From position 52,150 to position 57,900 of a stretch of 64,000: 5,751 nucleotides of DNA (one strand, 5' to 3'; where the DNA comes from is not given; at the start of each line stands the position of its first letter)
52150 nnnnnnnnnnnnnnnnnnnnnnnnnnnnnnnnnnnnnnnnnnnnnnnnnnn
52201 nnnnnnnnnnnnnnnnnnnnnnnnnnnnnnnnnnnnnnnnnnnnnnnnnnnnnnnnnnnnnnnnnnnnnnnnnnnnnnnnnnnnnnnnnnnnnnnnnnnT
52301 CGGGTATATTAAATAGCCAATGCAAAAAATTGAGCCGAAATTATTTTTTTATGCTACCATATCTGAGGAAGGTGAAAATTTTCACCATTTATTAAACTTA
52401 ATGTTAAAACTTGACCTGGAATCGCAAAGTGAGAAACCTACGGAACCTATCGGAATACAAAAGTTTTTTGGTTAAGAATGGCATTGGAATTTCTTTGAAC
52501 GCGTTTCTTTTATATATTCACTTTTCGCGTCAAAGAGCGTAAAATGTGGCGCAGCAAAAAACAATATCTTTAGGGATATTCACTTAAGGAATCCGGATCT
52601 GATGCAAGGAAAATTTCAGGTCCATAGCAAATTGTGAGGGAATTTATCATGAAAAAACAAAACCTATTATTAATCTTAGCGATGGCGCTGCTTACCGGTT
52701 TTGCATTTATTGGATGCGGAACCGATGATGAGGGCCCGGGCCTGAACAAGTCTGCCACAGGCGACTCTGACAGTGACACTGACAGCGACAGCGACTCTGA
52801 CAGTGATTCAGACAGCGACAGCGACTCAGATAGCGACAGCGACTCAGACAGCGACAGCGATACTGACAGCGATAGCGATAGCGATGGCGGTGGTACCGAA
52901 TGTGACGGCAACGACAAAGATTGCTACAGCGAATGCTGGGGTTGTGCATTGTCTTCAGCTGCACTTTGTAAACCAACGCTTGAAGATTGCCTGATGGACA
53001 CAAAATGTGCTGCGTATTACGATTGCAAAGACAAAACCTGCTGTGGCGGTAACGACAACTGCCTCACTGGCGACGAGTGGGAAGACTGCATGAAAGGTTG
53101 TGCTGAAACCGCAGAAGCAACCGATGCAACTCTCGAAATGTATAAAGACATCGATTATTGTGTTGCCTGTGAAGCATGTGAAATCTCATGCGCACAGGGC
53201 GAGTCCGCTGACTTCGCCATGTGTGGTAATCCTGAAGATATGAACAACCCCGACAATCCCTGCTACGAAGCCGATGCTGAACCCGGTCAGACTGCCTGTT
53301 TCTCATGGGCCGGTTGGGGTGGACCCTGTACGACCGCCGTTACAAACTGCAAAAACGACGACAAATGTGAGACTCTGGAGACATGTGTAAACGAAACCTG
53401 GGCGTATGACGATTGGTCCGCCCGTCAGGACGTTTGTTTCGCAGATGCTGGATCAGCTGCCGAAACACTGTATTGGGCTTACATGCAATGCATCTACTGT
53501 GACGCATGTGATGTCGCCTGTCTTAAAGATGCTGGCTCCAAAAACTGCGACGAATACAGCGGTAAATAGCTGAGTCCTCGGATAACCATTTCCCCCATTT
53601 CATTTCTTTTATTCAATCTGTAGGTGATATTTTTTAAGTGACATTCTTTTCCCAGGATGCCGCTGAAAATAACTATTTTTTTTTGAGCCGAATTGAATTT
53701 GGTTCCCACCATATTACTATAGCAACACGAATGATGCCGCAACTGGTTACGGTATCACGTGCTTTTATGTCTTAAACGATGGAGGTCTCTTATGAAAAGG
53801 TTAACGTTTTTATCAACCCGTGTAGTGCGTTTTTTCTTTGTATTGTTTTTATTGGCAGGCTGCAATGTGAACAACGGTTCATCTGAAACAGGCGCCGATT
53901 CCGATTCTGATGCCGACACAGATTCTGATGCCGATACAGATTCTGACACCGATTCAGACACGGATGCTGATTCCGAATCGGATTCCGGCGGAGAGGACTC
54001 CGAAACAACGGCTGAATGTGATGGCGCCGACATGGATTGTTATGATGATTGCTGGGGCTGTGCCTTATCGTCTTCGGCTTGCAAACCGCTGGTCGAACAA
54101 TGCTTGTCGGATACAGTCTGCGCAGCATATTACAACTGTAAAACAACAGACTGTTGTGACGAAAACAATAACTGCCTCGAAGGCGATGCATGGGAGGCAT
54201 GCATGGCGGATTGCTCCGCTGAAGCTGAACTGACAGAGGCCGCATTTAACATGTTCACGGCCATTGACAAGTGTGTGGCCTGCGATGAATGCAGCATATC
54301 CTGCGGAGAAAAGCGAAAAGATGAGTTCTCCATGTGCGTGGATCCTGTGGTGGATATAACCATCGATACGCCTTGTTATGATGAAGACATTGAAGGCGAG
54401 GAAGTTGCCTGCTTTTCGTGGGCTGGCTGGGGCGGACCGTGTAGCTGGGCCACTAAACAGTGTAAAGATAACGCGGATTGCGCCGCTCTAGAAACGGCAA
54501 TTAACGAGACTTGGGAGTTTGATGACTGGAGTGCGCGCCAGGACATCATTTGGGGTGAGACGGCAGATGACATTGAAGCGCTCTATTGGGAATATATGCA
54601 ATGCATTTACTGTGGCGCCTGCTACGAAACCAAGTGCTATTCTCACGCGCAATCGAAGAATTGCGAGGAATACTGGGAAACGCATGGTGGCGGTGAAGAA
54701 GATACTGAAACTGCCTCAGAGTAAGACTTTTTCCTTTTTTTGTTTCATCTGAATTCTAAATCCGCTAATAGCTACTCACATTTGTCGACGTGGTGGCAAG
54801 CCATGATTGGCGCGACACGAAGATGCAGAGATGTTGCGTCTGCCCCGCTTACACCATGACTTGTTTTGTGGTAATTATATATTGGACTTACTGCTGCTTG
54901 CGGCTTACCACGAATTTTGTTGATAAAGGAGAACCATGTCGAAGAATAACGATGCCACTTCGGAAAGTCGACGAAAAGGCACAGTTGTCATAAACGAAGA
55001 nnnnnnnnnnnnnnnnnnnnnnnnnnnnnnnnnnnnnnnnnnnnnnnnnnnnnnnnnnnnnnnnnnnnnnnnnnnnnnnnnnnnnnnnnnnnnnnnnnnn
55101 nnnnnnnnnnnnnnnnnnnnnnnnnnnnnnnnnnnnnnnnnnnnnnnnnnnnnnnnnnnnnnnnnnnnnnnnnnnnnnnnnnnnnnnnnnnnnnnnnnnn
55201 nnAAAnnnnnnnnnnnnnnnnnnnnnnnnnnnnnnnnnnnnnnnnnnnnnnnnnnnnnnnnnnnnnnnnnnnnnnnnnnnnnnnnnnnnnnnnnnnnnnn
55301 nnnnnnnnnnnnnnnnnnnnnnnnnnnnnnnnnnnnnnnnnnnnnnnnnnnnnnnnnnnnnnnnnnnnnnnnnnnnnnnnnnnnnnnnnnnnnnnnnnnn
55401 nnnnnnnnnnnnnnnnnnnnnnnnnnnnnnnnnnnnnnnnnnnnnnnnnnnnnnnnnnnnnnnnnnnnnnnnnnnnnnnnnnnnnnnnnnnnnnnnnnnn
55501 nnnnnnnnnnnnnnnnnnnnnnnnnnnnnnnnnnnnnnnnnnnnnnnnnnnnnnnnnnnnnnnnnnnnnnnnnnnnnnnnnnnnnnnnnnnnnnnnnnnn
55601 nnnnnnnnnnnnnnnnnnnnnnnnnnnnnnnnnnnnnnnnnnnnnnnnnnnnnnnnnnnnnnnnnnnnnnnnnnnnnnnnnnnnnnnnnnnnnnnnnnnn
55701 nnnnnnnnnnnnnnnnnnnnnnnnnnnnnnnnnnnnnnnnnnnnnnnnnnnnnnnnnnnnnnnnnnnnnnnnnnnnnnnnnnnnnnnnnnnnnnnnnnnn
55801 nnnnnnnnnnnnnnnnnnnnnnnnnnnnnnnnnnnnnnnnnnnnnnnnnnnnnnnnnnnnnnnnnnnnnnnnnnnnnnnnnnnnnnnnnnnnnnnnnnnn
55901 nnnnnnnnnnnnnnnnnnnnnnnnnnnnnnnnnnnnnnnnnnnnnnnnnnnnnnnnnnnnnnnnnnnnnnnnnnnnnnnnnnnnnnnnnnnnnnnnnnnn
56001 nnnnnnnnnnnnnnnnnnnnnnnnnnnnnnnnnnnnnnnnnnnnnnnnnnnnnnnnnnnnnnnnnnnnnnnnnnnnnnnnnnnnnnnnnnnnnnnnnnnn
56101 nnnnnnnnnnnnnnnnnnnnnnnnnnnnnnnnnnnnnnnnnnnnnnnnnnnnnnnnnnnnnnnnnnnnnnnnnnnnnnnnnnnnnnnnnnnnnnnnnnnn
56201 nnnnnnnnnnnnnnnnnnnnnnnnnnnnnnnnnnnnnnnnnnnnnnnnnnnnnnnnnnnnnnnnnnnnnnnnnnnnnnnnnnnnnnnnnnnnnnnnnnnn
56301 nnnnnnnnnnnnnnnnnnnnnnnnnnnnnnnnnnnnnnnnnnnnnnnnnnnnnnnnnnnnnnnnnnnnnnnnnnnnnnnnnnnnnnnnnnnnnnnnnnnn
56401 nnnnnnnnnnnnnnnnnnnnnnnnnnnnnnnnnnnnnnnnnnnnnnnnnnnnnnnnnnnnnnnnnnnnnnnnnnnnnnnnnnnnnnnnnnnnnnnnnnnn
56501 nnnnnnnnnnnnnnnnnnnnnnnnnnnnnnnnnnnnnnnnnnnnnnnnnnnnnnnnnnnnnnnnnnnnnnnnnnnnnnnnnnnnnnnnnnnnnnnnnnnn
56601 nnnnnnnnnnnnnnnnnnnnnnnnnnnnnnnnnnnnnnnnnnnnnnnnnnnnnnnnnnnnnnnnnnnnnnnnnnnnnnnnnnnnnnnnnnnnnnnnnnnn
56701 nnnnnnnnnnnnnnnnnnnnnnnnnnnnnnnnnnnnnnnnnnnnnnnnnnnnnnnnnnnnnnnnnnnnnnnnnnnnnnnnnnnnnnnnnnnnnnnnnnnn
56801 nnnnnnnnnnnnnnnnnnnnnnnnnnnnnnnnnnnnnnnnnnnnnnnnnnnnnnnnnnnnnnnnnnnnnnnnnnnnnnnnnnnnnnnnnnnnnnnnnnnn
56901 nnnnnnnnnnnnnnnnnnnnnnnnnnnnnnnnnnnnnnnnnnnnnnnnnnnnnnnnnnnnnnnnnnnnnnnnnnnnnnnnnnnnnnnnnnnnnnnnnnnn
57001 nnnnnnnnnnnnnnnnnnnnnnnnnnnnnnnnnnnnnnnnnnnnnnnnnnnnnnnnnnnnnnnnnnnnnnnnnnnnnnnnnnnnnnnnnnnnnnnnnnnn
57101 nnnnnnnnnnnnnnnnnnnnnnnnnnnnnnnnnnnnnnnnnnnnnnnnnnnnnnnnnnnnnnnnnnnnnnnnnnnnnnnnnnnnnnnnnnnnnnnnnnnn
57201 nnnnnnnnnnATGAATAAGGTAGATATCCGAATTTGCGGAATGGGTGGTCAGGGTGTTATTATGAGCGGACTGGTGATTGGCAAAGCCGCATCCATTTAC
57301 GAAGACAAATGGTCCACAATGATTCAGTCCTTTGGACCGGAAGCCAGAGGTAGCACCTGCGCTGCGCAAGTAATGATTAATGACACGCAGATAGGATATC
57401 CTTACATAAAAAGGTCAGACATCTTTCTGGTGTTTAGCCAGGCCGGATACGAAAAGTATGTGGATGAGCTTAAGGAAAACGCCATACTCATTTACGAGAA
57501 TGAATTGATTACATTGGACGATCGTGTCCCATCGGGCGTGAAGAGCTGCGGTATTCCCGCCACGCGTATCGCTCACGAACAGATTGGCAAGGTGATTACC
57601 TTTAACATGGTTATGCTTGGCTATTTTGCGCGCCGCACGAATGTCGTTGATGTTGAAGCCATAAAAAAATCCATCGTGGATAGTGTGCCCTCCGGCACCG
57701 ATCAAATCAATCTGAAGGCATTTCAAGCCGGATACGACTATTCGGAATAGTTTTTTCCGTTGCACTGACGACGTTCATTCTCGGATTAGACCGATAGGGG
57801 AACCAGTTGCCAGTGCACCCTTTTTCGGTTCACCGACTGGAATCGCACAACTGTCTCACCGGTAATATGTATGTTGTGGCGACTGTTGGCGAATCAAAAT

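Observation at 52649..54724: Two tandem paralogous lipoproteins sharing a novel ~250-residue Cys-rich domain, immediately upstream of oorDABC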

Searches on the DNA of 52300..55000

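Call 76: search_rna_families(source=window, start=52300, end=55000, threshold=evalue, max_evalue=1)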
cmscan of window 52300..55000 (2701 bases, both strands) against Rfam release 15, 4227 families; matches with E-value up to 1: 0.
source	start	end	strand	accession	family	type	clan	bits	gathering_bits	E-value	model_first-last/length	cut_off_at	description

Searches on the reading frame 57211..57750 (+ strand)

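Call 88: search_protein_families(library=pfam, proteins=[window:57211-57750:+], max_evalue=0.001)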
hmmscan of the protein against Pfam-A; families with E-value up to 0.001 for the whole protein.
window:57211-57750:+ (179 aa): 1 family
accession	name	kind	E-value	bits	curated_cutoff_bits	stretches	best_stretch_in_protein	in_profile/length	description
PF01558.24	POR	-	9.4e-31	107.7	27.4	1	12-176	1-173/173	Pyruvate ferredoxin/flavodoxin oxidoreductase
